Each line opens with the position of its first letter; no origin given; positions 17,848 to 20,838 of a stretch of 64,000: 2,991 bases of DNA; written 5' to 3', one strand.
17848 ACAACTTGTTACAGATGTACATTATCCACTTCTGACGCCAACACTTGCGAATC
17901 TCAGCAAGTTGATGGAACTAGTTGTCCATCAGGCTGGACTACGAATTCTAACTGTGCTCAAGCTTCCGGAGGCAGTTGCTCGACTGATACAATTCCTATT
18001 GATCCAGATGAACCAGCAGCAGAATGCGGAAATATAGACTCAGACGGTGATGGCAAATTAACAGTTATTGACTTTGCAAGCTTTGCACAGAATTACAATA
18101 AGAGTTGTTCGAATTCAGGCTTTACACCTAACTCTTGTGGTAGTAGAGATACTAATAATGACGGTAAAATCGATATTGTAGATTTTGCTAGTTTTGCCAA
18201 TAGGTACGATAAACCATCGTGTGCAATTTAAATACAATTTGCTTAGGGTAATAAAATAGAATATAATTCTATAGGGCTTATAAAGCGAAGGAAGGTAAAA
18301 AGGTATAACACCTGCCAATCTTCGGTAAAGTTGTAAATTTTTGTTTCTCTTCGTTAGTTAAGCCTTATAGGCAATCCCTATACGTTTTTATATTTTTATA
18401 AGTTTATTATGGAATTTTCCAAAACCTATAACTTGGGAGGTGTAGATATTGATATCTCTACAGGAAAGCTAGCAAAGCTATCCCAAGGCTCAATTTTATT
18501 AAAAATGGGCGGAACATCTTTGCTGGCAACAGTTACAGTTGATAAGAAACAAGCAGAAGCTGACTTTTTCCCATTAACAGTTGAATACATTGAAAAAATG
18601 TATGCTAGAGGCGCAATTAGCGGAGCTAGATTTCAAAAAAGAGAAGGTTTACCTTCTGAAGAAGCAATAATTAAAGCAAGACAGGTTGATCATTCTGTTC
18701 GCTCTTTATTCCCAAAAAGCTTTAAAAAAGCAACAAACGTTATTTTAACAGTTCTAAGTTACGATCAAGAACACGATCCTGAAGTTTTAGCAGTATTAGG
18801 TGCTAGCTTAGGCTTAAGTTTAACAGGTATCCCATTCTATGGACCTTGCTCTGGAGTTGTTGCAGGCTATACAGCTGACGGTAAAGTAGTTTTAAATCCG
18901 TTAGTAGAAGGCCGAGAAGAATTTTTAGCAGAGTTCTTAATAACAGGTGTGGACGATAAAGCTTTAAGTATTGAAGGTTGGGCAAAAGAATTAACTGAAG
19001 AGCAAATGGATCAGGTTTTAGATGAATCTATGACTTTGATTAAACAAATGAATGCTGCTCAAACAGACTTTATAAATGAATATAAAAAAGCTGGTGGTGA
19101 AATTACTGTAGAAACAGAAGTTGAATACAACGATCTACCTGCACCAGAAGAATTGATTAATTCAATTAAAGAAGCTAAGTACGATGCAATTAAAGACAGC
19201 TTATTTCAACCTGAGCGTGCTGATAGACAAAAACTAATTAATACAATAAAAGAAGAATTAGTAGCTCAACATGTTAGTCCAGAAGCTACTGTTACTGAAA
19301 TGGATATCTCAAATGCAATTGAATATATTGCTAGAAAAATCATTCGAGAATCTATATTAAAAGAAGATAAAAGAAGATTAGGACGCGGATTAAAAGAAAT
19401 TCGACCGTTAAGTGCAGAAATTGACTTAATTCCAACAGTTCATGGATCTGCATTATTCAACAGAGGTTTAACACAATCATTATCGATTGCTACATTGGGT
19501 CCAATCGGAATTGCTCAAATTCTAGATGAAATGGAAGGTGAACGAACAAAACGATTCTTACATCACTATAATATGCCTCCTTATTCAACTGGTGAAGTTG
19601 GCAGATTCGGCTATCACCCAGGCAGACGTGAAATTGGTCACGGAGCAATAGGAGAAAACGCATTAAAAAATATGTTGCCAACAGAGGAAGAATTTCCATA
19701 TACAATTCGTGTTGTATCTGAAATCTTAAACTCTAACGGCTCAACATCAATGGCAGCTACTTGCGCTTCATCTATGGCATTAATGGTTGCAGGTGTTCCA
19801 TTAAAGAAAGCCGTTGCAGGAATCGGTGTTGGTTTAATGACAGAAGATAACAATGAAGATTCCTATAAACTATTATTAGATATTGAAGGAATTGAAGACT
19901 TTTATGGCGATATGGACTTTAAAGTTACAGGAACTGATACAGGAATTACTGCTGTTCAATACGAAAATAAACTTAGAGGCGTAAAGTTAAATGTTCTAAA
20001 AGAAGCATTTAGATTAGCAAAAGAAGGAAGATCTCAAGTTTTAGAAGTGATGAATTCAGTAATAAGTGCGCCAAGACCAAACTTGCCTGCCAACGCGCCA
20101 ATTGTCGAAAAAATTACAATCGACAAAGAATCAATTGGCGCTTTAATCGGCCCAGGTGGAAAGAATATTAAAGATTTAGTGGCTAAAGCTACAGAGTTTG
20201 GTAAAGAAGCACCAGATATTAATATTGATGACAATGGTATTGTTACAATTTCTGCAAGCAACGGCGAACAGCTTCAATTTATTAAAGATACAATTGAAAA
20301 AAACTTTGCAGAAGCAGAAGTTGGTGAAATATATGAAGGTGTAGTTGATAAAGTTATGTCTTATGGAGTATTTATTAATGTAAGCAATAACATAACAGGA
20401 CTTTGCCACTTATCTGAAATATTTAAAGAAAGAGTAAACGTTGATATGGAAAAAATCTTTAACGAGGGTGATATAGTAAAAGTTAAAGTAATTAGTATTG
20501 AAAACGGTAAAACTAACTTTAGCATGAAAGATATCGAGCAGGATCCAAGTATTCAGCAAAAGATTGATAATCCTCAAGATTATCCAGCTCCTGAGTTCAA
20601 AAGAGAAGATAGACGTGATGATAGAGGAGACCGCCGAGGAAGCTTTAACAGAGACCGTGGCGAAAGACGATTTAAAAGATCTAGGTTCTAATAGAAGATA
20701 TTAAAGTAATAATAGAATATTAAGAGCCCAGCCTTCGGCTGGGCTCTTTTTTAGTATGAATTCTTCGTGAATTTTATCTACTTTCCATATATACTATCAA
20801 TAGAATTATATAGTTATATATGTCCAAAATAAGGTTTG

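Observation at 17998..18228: Dockerin-like double Ca-binding module at the C-terminus of a membrane-spanning Cys-rich protein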

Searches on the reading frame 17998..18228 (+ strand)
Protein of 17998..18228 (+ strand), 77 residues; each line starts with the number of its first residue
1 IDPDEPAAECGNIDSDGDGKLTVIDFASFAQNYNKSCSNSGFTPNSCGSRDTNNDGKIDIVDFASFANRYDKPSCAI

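Call 3: search_protein_families(library=pfam, proteins=[window:17998-18228:+], max_evalue=1)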
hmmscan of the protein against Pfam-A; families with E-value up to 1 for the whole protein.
window:17998-18228:+ (77 aa): 9 families
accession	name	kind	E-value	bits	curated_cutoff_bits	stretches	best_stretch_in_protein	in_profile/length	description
PF00036.39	EF-hand_1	-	5.9e-06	25.9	25.4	2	51-67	10-26/29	EF hand domain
PF13405.12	EF-hand_6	-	1.3e-05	24.9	25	2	13-31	9-27/30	EF-hand domain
PF13499.12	EF-hand_7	-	1.4e-05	25.8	30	2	13-66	11-65/67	EF-hand domain pair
PF00404.24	Dockerin_1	-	2.9e-05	24.6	22.9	1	14-66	3-52/57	Dockerin type I domain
PF13833.12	EF-hand_8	-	0.00014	22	28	2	13-33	34-54/54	EF-hand domain pair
PF13202.12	EF-hand_5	-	0.00061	19.6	25.9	2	51-60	9-18/25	EF hand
PF21955.1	CarG-like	-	0.043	14.4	28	0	51-75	9-33/144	Carbapenem resistance protein CarG-like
PF02140.24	SUEL_Lectin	-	0.073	13.9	31.4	0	20-52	7-39/80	D-galactoside/L-rhamnose binding SUEL lectin domain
PF13517.12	FG-GAP_3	-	0.15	13.1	26.9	0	37-61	36-60/61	FG-GAP-like repeat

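Call 16: search_solved_structures(query=A2, max_evalue=1, show_alignments=2)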
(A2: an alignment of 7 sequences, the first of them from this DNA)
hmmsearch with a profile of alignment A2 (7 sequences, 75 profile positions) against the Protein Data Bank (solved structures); distinct sequences matched with E-value up to 1: 53.
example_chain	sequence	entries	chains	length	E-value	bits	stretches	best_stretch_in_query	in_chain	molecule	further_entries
1jfj_A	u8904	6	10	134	2.6e-06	30.6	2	11-65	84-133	CALCIUM-BINDING PROTEIN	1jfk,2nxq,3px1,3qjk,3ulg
2m7n_A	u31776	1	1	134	2.6e-06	30.6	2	11-65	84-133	Calcium-binding protein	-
2jnx_A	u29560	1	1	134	1.9e-05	27.8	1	11-64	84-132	Calcium binding protein 2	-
2y3n_B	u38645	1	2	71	0.0019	21.4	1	12-71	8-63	CELLULOSOMAL FAMILY-48 PROCESSIVE GLYCOSIDE HYDROLASE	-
2i18_A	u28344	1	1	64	0.0034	20.6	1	11-65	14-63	Calcium-binding protein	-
2lvi_A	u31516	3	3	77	0.0056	19.9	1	11-67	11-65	Polcalcin Phl p 7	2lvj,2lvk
1k9u_A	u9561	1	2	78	0.0058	19.9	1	11-67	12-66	Polcalcin Phl p 7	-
5otj_D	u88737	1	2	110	0.015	18.6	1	11-67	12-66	Polcalcin Phl p 7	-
4wi0_B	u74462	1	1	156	0.017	18.4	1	9-72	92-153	Cellulosomal scaffoldin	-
3aka_A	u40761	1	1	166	0.022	18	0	8-61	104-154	Putative calcium binding protein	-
3akb_A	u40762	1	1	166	0.024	17.9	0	8-61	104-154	Putative calcium binding protein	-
9ya0_RA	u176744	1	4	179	0.03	17.6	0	10-28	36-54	Calmodulin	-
2r2i_A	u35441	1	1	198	0.032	17.5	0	17-61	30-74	Guanylyl cyclase-activating protein 1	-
3o4y_A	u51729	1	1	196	0.036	17.3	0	11-63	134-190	Calcium-dependent protein kinase 3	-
5xop_A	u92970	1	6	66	0.046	17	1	10-64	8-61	Calcium-binding protein 1 (EhCBP1), putative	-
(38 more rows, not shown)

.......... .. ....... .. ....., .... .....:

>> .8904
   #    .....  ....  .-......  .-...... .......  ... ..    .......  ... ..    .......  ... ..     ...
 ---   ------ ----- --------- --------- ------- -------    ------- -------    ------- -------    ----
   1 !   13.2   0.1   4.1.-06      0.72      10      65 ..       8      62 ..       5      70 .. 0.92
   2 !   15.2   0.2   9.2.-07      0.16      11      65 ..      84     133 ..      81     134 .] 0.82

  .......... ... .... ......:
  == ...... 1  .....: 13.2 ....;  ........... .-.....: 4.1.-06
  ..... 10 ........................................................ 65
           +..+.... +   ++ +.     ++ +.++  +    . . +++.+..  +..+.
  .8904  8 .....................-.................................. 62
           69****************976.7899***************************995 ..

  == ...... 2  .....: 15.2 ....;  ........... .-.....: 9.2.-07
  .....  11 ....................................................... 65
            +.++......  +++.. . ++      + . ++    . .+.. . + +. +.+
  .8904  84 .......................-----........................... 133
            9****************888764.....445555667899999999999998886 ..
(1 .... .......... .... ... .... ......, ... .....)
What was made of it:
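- Closest known: EF-hand pairs. Same: Two DxDxDG loops about 37 residues apart, with significant profile hits (call 16).
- PDB profile hits include the dockerins 2y3n_B, 4wi0_B, 4u3s_B and 5nrm_B (call 16). The best PDB sequence hit is Entamoeba CaBP1, E 2.6e-6 (calls 3, 16).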

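Call 31: find_homologous_proteins(query=A2, max_evalue=0.001)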
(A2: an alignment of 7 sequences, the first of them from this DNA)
Query A2 (7 sequences) (76 aa, profile of the alignment): 1 proteins with E <= 0.001 among 5149 candidates.
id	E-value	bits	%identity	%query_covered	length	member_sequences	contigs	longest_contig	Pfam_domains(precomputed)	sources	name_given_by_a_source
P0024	3.8e-6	45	52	38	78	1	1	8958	-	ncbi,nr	ncbi:MAG: hypothetical protein NZZ41_06200, partial [Candidatus Dojkabacteria bacterium]|nr:hypothet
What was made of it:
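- Tried and rejected: Homologue search with the module profile A2: one extra, fragmentary hit only (call 31).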

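Call 38: predict_structure(alignment_id=A5)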
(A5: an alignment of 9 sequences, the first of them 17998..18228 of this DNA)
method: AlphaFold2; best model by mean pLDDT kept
length: 77 residues; sequences in the alignment: 9
mean_pLDDT: 64.1   pTM: 0.46
mean pLDDT of the five models: 64.1, 55.9, 55.8, 53.6, 53.2
residues with pLDDT >= 90: 0; 70-90: 37; 50-70: 27; < 50: 13
segments of 3 or more residues with pLDDT < 50: 1-9, 40-42
pLDDT, mean of each block of 10 residues (from residue 1): 41 69 74 65 56 73 73 60
secondary structure, 60 per line:
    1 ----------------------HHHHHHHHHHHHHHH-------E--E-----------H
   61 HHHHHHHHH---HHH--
elements in order: H23-37 H60-69
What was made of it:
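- On Dockerin type I (Pfam PF00404): The AF2 secondary structure is coil-H23-37-coil-H60-69 (call 38, low confidence). Model pLDDT is 64 (call 38).
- On Canonical EF-hand (PF00036 / PF13499): No helix is predicted before either loop (call 38).
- The AF2 secondary structure is coil/loop, helix 23-37, coil/loop, helix 60-69, with no entering helices (call 38).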

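Call 42: fold_search(model_id=the predicted structure, library=pdb)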
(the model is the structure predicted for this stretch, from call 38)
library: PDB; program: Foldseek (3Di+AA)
matches with E <= 10: 35; with E <= 0.001: 0
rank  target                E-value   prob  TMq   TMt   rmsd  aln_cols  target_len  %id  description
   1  5g5d_B                5.8e-01  0.21  0.36  0.22   5.0        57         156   16  Crystal Structure of the CohScaC2-XDocCipA type II complex from Clostridium thermocellum (released 2017-04-05)
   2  9gto                  1.4e+00  0.08  0.30  0.15  16.8        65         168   20  NCS-1 bound to a FDA ligand 1 (released 2025-11-19)
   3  3akb                  1.4e+00  0.06  0.27  0.14  10.3        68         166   28  Structural basis for prokaryotic calcium-mediated regulation by a Streptomyces coelicolor calcium-binding protein (released 2011-01-26)
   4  5m6c_A                1.5e+00  0.08  0.31  0.15  10.6        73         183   26  CRYSTAL STRUCTURE OF T71N MUTANT OF HUMAN HIPPOCALCIN (released 2017-04-12)
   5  3aka                  1.5e+00  0.06  0.27  0.15  10.2        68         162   28  Structural basis for prokaryotic calcium-mediated regulation by a Streptomyces coelicolor calcium-binding protein (released 2011-01-26)
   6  2m97_MODEL_1_A        1.8e+00  0.06  0.27  0.29   9.9        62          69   21  Optimized Ratiometric Calcium Sensors For Functional In Vivo Imaging of Neurons and T-Lymphocytes (released 2014-01-01)
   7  4zcv_D                2.1e+00  0.06  0.28  0.16  10.1        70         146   20  Structure of calcium-bound regulatory domain of the human ATP-Mg/Pi carrier in the P212121 form (released 2015-07-22)
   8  4ysm_A                2.3e+00  0.06  0.25  0.06   8.6        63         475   21  Calcium-Dependent Protein Kinase from Eimeria tenella (released 2016-04-06)
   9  4zcu_B                2.6e+00  0.06  0.29  0.16  10.0        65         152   20  Structure of calcium-bound regulatory domain of the human ATP-Mg/Pi carrier in the P2 form (released 2015-07-22)
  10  3l19_B                2.6e+00  0.05  0.25  0.11   8.5        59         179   29  Crystal structure of calcium binding domain of CpCDPK3, cgd5_820 (released 2009-12-22)
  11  4yga_A                3.1e+00  0.04  0.26  0.07   8.6        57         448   26  CDPK1, from Toxoplasma gondii, bound to inhibitory VHH-1B7 (released 2015-08-26)
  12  7vuu_B                3.3e+00  0.06  0.28  0.32   9.8        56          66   18  Crystal structure of AlleyCat10 with inhibitor (released 2022-07-27)
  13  9mo4_G                3.5e+00  0.03  0.25  0.13  10.5        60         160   25  Structure of native murine cardiac thin filament at pCa=5.8 in Ca2+-free state (lower strand) (released 2025-05-28)
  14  3gn4_B                4.1e+00  0.04  0.28  0.15   9.6        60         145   17  Myosin lever arm (released 2009-09-08)
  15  4zcu_A                4.1e+00  0.04  0.28  0.15   9.8        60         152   20  Structure of calcium-bound regulatory domain of the human ATP-Mg/Pi carrier in the P2 form (released 2015-07-22)
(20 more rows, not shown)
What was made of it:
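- On Dockerin type I (Pfam PF00404): The best Foldseek hit is a type II dockerin, 5g5d_B, but with E 0.58 and TM 0.36 (call 42).
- Its best fold match, a type II dockerin, has E 0.58 and TM 0.36 (calls 38, 42). EF-hand fold matches have rmsd of mostly about 8-17 A (call 42).
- Tried and rejected: Fold search of the C-terminal module: nothing significant (call 42).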

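Call 46: search_protein_families(library=pfam, alignment_id=A2, max_evalue=0.01)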
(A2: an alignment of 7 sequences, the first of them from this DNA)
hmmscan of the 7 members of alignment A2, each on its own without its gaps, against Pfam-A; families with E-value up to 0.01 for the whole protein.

A. member 1, seq(76 aa): 6 families
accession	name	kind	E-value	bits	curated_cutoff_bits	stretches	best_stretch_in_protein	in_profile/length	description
PF00036.39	EF-hand_1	-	6.1e-06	25.9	25.4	0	50-66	10-26/29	EF hand domain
PF13499.12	EF-hand_7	-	1.1e-05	26.1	30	1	12-65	11-65/67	EF-hand domain pair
PF13405.12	EF-hand_6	-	1.3e-05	24.9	25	0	12-30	9-27/30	EF-hand domain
PF00404.24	Dockerin_1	-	2.4e-05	24.9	22.9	1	13-65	3-52/57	Dockerin type I domain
PF13202.12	EF-hand_5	-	4.4e-05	23.2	25.9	0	50-59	9-18/25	EF hand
PF13833.12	EF-hand_8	-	0.00014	22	28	0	12-32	34-54/54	EF-hand domain pair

B. families by the number of members that match (of 7 scanned): 6 families
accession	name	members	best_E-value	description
PF00404.24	Dockerin_1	7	1e-07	Dockerin type I domain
PF00036.39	EF-hand_1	6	7.4e-07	EF hand domain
PF13405.12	EF-hand_6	6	1.2e-06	EF-hand domain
PF13202.12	EF-hand_5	6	1.5e-06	EF hand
PF13499.12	EF-hand_7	6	6.9e-06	EF-hand domain pair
PF13833.12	EF-hand_8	4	0.00014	EF-hand domain pair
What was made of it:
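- On Dockerin type I (Pfam PF00404): All 7 family modules hit at E<=0.01, best 1e-7 (calls 3, 46).
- On Canonical EF-hand (PF00036 / PF13499): EF-hand_1 matches cover only profile positions 10-26 of 29 (calls 3, 46). EF-hand_7 scores 25.8-26.1 against 30 (calls 3, 46).
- EF-hand models score about as well, and the best PDB sequence hit is an EF-hand protein (calls 16, 46). HMM scores are borderline and shared with EF-hand models (calls 3, 16, 46). EF-hand_1 matches cover profile positions 10-26 only (calls 3, 46).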

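Call 69: search_protein_families(library=ncbifam, proteins=[window:17998-18228:+], max_evalue=1)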
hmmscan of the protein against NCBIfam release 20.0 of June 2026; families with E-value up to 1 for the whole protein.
window:17998-18228:+ (77 aa): 2 families
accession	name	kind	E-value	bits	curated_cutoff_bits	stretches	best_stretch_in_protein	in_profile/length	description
NF041540.1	dockerin_GC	domain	0.00022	21.5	29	1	16-71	6-64/67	GC-type dockerin domain-anchored protein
NF041410.1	XopAW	subfamily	0.027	14.3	120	1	12-65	34-87/235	XopAW family type III secretion system calcium-binding effector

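Call 77: search_protein_families(library=ncbifam, alignment_id=A2, max_evalue=0.1)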
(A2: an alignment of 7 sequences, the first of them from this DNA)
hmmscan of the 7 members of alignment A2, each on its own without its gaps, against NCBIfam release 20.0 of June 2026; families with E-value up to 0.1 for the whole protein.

A. member 1, seq(76 aa): 2 families
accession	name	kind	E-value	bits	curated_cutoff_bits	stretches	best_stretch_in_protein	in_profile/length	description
NF041540.1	dockerin_GC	domain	0.00021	21.6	29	1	15-70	6-64/67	GC-type dockerin domain-anchored protein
NF041410.1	XopAW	subfamily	0.026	14.3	120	1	11-64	34-87/235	XopAW family type III secretion system calcium-binding effector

B. families by the number of members that match (of 7 scanned): 3 families
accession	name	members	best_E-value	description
NF041540.1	dockerin_GC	7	1.3e-05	GC-type dockerin domain-anchored protein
NF041410.1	XopAW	5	0.021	XopAW family type III secretion system calcium-binding effector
NF049990.1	CellobisidaseCelK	2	0.066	cellulose 1,4-beta-cellobiosidase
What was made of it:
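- On GC-type dockerin (NCBIfam NF041540): All 7 family modules hit, best E 1.3e-5 (calls 69, 77).
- Closest known: NCBIfam NF041540 'GC-type dockerin domain'. Same: It is the only NCBIfam model hit by the module, and it is hit by all 7 family modules over both repeats (profile positions 6-64 of 67) (calls 69, 77).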

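Call 85: find_related_loci(query=A2, collection=metagenome_contigs, flank=3500)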
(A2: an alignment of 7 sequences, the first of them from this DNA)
Query A2 (76 aa) in metagenome_contigs; peptide patterns used: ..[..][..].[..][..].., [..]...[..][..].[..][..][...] (x = any residue, [..] = any of these).
58 stretches matched a pattern, but none encodes a relative of the query by tblastn (E <= 1e-3).
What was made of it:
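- Tried and rejected: Metagenome scan with A2: no confirmed locus (call 85).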

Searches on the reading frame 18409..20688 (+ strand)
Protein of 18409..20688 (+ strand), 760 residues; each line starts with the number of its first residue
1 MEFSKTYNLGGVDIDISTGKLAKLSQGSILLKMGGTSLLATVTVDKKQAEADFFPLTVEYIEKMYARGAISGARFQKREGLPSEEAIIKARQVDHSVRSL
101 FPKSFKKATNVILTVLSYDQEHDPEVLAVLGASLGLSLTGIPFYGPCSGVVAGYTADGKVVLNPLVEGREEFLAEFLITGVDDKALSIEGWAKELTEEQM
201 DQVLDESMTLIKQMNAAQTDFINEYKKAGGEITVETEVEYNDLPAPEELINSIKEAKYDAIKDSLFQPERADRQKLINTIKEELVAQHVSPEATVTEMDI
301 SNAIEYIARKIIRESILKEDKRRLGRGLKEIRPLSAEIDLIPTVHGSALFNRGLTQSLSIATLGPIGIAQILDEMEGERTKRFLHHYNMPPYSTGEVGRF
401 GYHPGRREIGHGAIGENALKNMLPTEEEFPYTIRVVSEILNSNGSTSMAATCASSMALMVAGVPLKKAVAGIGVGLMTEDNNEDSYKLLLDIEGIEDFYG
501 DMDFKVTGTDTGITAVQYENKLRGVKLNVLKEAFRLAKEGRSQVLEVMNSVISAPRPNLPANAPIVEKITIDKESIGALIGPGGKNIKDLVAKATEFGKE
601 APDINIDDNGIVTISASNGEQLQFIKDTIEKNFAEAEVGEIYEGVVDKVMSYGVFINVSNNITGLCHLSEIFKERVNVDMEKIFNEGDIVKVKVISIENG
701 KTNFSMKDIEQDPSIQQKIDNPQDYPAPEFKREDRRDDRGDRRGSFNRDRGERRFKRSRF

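Call 57: list_cluster_members(proteins=[P0001, window:18409-20688:+, window:15633-16235:+, P0025, P0033, P0083, P0113, P0046, P0138, P0027])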
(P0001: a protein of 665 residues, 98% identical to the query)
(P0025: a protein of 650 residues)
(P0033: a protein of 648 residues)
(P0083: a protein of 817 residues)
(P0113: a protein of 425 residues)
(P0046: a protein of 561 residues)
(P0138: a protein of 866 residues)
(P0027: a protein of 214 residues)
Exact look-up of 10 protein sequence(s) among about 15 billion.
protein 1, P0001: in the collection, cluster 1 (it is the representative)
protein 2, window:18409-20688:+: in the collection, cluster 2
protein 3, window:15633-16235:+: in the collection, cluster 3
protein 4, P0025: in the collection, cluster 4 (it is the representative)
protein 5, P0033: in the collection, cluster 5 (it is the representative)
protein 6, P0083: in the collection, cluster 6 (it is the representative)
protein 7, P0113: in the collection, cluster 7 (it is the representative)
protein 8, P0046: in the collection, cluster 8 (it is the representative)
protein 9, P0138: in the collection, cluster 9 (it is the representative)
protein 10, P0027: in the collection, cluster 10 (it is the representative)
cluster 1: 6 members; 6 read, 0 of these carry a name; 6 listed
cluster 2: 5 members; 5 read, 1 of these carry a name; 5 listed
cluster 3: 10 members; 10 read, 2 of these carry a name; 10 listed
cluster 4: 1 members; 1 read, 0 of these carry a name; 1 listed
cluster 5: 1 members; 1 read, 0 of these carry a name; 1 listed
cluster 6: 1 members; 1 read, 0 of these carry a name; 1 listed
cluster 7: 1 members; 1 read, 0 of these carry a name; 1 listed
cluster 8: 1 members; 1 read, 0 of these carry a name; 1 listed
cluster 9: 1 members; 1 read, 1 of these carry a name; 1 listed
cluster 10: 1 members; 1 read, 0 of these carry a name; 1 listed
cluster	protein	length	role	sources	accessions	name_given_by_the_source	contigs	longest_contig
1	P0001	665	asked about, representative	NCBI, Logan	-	-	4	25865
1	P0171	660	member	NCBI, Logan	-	-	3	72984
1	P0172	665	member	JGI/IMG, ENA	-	-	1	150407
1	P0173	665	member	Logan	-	-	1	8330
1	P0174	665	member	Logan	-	-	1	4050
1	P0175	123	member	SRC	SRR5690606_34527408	-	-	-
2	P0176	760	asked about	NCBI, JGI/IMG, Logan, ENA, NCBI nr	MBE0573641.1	polyribonucleotide nucleotidyltransferase [Candidatus Dojkabacteria bacterium]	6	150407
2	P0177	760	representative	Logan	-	-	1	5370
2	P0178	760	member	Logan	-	-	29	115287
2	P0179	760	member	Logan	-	-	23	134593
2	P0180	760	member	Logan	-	-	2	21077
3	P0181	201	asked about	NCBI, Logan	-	-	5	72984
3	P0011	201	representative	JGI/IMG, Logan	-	hypothetical protein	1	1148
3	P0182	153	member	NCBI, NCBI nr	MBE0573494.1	hypothetical protein IH575_01145, partial [Candidatus Dojkabacteria bacterium] | hypothetical protein [Candidatus Dojkabacteria bacterium]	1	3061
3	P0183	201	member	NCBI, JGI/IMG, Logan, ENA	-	-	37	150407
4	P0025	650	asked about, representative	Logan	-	-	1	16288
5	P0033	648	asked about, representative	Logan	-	-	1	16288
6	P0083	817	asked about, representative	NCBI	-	-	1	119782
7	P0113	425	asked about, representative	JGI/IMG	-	-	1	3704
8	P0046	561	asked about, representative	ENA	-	-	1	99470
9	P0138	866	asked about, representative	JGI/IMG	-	hypothetical protein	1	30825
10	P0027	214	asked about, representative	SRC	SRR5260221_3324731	-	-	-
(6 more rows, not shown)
